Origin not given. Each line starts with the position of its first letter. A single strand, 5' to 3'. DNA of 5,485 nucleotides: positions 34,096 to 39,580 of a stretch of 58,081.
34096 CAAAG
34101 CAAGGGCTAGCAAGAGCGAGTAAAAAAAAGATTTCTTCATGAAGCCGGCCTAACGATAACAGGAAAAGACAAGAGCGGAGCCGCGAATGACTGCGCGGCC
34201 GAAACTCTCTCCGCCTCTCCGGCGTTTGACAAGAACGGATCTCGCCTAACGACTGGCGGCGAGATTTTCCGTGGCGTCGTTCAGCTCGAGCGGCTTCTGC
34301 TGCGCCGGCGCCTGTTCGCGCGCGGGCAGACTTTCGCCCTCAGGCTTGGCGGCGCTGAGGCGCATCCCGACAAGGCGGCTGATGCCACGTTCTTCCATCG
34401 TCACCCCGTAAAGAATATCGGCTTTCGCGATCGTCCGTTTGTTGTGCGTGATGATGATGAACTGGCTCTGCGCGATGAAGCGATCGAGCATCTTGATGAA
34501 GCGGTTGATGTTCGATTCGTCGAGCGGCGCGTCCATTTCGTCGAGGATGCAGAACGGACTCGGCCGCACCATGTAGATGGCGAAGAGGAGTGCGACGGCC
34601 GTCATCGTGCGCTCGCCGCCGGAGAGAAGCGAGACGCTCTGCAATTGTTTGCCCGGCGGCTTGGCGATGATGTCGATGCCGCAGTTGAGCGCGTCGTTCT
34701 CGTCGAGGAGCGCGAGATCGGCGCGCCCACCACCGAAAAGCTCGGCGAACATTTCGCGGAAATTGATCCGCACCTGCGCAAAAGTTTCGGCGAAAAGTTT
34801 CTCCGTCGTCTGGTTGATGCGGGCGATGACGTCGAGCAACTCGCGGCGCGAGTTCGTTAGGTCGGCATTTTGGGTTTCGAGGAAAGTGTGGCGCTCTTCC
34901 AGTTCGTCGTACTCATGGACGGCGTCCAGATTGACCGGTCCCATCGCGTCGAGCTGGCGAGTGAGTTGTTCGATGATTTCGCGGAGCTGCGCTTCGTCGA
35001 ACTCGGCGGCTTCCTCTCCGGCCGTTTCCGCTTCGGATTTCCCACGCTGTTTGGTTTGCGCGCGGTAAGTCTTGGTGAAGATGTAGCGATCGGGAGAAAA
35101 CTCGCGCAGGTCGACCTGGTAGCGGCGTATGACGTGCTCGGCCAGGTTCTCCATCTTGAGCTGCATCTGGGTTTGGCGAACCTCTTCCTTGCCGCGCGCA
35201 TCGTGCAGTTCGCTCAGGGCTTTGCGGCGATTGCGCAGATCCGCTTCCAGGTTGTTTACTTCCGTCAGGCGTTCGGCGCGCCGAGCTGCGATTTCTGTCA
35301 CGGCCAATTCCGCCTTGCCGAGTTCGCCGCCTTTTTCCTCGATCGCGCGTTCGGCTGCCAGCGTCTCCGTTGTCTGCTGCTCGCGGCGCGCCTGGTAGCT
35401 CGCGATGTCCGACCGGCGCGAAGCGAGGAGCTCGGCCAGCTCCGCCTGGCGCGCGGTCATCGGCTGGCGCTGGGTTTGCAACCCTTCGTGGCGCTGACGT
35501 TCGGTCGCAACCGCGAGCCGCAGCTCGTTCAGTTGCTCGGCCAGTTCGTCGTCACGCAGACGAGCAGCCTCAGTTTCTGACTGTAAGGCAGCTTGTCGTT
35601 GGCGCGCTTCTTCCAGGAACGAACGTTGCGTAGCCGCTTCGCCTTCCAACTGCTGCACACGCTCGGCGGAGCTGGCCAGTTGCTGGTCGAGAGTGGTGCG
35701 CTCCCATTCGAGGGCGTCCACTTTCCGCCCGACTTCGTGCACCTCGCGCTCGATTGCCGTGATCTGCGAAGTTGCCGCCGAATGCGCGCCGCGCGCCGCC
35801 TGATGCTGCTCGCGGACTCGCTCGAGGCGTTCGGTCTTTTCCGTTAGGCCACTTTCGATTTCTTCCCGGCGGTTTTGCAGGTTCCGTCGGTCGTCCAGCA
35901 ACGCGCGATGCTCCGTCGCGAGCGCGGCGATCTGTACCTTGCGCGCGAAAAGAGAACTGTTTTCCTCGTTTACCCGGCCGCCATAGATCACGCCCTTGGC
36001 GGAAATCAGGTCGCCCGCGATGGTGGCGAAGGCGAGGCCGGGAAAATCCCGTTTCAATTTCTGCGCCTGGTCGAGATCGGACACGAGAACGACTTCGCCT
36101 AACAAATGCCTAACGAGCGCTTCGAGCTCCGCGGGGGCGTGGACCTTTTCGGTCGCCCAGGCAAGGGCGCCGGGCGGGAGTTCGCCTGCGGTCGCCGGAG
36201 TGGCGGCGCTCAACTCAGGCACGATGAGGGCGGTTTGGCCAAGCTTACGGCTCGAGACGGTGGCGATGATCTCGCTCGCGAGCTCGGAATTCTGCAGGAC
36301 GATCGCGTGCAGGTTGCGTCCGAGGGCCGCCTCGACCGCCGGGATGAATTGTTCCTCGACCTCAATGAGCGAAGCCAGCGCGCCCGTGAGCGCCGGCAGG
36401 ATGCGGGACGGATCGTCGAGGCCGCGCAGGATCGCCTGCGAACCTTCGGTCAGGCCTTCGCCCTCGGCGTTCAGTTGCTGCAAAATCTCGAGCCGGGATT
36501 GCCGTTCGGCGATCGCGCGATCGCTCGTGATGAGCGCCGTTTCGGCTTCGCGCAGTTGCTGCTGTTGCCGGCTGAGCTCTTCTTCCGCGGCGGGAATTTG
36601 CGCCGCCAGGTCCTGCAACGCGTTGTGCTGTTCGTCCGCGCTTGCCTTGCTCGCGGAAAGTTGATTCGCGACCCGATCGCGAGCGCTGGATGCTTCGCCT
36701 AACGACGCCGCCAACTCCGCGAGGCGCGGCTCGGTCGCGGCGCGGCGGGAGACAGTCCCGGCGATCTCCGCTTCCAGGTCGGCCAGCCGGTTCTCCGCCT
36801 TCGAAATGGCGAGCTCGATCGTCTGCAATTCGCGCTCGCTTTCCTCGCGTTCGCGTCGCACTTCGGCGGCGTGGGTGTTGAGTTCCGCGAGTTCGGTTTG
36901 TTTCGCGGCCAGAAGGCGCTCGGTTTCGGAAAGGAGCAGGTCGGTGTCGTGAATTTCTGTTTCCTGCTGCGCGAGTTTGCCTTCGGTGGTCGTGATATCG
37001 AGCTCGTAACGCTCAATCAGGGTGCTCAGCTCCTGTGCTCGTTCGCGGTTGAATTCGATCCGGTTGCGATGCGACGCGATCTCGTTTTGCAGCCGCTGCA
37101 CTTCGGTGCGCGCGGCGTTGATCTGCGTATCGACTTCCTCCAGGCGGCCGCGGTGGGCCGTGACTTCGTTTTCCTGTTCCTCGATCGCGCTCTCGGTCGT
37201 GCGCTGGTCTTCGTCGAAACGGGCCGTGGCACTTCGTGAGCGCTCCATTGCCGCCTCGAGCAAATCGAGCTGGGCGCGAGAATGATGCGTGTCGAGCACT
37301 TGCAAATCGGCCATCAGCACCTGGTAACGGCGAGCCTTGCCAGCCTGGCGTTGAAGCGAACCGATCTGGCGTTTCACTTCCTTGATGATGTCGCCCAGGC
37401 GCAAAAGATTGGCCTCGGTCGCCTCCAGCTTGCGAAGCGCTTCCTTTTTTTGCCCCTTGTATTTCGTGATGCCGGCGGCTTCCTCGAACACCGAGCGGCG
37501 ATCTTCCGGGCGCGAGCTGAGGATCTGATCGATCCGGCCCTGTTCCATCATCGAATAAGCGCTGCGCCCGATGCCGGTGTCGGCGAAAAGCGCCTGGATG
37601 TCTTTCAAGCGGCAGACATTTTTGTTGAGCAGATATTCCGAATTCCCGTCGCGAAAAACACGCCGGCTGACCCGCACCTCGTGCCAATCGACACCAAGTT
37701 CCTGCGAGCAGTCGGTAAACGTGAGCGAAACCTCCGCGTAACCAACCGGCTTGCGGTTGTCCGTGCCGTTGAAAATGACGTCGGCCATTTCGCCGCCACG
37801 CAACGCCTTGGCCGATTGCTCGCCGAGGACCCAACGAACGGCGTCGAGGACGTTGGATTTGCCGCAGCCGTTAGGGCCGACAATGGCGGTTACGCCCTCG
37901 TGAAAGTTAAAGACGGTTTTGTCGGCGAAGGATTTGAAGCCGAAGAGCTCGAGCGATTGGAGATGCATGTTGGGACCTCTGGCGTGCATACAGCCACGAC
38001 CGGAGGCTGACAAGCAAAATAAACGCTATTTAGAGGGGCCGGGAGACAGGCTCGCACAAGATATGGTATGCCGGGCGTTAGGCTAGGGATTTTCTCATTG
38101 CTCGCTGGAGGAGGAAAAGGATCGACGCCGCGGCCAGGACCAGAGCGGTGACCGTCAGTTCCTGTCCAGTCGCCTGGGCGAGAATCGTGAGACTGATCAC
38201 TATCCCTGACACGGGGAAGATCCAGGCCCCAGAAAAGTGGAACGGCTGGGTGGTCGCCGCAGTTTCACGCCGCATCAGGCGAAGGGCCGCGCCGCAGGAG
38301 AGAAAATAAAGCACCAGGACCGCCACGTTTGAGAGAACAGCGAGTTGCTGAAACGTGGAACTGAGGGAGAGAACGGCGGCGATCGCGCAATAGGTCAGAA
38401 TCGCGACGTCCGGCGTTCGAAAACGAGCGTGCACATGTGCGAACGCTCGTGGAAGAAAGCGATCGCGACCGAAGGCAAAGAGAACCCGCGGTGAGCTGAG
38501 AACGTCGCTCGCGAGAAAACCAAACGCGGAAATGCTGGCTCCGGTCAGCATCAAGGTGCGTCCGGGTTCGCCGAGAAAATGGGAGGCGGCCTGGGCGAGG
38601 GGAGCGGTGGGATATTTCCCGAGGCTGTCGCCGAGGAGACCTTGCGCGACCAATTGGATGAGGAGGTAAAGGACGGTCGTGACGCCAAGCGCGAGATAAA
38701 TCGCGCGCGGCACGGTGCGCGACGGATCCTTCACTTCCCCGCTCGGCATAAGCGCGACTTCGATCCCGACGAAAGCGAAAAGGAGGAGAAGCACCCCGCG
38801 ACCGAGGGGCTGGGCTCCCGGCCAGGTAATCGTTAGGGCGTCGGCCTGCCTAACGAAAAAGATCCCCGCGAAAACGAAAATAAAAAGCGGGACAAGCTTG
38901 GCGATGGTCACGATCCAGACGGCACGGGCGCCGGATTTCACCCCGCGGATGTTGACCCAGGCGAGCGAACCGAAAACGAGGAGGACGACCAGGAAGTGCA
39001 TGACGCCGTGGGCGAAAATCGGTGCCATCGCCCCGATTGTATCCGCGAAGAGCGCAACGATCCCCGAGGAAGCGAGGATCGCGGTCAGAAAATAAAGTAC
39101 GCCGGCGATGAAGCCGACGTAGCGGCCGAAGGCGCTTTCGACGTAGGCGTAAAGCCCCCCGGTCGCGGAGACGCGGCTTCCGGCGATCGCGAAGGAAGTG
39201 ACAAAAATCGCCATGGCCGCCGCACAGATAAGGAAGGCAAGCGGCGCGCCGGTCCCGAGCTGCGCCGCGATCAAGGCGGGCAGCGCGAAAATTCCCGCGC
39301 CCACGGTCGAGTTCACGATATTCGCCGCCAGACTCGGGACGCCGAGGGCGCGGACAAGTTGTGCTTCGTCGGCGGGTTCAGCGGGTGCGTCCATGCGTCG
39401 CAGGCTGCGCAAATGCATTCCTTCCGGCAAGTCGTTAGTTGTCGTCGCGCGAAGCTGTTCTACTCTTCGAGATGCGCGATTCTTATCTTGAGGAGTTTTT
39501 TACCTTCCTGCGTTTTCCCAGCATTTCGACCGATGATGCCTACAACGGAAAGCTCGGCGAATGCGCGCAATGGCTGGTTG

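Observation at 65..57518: Hyper-abundant 8/9-mer (G)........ in genes and spacers, both orientations, about one per 0.9 kb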

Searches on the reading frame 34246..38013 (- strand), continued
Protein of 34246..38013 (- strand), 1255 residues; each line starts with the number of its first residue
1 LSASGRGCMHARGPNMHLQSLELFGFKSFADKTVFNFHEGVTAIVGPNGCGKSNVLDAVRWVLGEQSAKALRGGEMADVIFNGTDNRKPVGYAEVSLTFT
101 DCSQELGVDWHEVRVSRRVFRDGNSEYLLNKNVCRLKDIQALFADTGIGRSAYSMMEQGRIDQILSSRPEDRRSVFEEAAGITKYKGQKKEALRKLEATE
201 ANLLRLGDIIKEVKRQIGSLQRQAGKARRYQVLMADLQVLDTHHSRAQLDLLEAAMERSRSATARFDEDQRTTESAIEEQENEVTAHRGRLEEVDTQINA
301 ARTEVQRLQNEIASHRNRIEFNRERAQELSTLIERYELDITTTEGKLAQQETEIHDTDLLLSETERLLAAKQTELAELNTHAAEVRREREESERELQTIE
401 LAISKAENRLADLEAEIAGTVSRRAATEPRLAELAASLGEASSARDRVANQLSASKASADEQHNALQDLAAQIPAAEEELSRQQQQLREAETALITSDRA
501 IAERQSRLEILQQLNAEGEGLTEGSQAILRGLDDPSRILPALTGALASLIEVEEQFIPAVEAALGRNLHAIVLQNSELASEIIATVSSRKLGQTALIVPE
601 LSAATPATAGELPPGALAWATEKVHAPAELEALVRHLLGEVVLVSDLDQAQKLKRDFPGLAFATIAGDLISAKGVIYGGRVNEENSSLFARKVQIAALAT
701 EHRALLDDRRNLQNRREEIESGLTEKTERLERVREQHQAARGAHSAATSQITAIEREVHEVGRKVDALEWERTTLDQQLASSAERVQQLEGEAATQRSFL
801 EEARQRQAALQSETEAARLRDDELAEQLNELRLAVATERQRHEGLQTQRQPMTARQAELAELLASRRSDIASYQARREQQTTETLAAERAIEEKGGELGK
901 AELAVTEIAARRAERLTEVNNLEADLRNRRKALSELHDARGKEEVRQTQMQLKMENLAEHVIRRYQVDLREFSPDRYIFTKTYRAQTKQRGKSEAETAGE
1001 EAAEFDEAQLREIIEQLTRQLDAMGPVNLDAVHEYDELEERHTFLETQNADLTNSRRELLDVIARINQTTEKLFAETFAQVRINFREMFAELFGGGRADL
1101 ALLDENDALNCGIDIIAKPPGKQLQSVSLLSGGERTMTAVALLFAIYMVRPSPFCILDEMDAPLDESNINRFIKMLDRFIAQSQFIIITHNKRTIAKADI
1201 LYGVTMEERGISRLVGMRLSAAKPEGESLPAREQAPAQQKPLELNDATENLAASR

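Call 39: find_encoding_contigs(protein=P0074, flank=10000, max_places=1)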
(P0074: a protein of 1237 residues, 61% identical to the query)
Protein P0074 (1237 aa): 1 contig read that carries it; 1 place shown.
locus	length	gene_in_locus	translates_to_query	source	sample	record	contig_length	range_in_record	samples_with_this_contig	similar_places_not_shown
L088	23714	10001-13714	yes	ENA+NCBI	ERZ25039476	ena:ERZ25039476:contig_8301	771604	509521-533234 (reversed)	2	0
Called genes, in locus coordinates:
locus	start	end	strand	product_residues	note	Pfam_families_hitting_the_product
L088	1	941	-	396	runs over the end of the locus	PF01266:DAO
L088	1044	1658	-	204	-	PF07724:AAA_2, PF10431:ClpB_D2-small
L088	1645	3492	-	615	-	PF02861:Clp_N, PF01637:ATPase_2 (faint), PF01695:IstB_IS21 (faint), PF05621:TniB (faint), PF23569:NBD_SMAX1, PF00004:AAA, PF17871:AAA_lid_9, PF02151:UVR (weak), +7 more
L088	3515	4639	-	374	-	PF00217:ATP-gua_Ptrans, PF27454:McsB_C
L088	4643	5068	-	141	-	PF02151:UVR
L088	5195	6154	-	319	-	PF01063:Aminotran_4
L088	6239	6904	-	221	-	PF00005:ABC_tran, PF13304:AAA_21 (faint)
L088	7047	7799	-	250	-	PF01471:PG_binding_1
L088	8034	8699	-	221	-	PF01471:PG_binding_1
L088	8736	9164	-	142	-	PF01471:PG_binding_1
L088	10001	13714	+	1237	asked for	PF02463:SMC_N, PF13175:AAA_15, PF13304:AAA_21 (weak), PF13476:AAA_23, PF13555:AAA_29 (weak), PF06470:SMC_hinge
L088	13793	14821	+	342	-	PF00676:E1_dh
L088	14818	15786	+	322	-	PF02779:Transket_pyr, PF02780:Transketolase_C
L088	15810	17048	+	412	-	PF00364:Biotin_lipoyl, PF00198:2-oxoacid_dh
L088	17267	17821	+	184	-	PF00581:Rhodanese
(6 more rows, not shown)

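Call 40: find_encoding_contigs(protein=P0099, flank=10000, max_places=1)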
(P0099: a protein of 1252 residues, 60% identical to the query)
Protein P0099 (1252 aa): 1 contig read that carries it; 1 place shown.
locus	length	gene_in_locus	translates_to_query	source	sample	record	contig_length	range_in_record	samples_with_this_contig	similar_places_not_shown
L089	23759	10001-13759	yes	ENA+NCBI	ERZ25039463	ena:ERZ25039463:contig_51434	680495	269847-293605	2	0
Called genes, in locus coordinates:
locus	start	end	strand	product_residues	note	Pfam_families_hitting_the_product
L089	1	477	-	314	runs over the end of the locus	PF01379:Porphobil_deam, PF03900:Porphobil_deamC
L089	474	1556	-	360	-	PF05201:GlutR_N, PF01488:Shikimate_DH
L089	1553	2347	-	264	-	PF01578:Cytochrom_C_asm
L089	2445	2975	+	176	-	PF00156:Pribosyltran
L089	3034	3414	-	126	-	PF20212:DUF6572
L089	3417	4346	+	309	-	-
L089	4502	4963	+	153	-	PF14489:QueF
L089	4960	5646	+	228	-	PF06508:QueC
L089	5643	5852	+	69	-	-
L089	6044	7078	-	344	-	PF00877:NLPC_P60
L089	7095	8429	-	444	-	PF01546:Peptidase_M20, PF07687:M20_dimer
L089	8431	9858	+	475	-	PF00324:AA_permease, PF01490:Aa_trans (weak), PF03845:Spore_permease, PF13520:AA_permease_2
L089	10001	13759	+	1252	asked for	PF02463:SMC_N, PF13175:AAA_15, PF13304:AAA_21 (weak), PF13476:AAA_23, PF13555:AAA_29 (weak), PF06470:SMC_hinge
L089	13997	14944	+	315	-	PF00676:E1_dh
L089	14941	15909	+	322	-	PF02779:Transket_pyr, PF02780:Transketolase_C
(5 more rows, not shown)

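Call 91: find_encoding_contigs(protein=P0106, flank=10000, max_places=1)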
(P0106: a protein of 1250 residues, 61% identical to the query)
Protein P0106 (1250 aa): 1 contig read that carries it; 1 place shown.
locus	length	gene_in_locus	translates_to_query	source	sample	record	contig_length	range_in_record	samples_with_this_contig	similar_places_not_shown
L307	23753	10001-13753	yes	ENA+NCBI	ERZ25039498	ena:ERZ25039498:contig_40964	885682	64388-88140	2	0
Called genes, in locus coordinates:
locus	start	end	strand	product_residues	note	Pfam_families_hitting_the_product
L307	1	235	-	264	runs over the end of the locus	PF02405:MlaE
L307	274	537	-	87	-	-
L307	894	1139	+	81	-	-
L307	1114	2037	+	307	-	PF02899:Phage_int_SAM_1, PF00589:Phage_integrase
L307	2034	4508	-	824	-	PF02861:Clp_N, PF23569:NBD_SMAX1, PF00004:AAA, PF17871:AAA_lid_9, PF00004:AAA, PF07724:AAA_2, PF07728:AAA_5, PF10431:ClpB_D2-small, +9 more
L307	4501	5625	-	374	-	PF00217:ATP-gua_Ptrans, PF27454:McsB_C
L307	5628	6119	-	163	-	PF02151:UVR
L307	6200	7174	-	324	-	PF01063:Aminotran_4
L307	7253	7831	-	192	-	PF00005:ABC_tran, PF13304:AAA_21 (faint)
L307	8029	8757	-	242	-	PF01471:PG_binding_1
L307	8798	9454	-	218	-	PF01471:PG_binding_1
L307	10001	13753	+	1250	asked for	PF02463:SMC_N, PF13175:AAA_15, PF13304:AAA_21 (weak), PF13476:AAA_23, PF13555:AAA_29 (weak), PF06470:SMC_hinge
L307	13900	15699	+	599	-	PF00676:E1_dh, PF02779:Transket_pyr, PF02780:Transketolase_C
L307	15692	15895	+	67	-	PF02780:Transketolase_C (weak)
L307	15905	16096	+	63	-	PF00364:Biotin_lipoyl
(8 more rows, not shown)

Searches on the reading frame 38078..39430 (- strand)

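Call 7: search_protein_families(library=pfam, proteins=[window:38078-39430:-])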
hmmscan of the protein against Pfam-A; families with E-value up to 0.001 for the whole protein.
window:38078-39430:- (450 aa): 3 families
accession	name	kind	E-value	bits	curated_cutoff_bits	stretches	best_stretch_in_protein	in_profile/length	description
PF13520.12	AA_permease_2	-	1.1e-43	150.2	27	1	29-417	1-401/427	Amino acid permease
PF00324.27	AA_permease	-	2.2e-23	83.1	24.6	1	42-417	10-417/470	Amino acid permease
PF03845.19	Spore_permease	-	7.2e-13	48.5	23.4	1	38-267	11-235/321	Spore germination protein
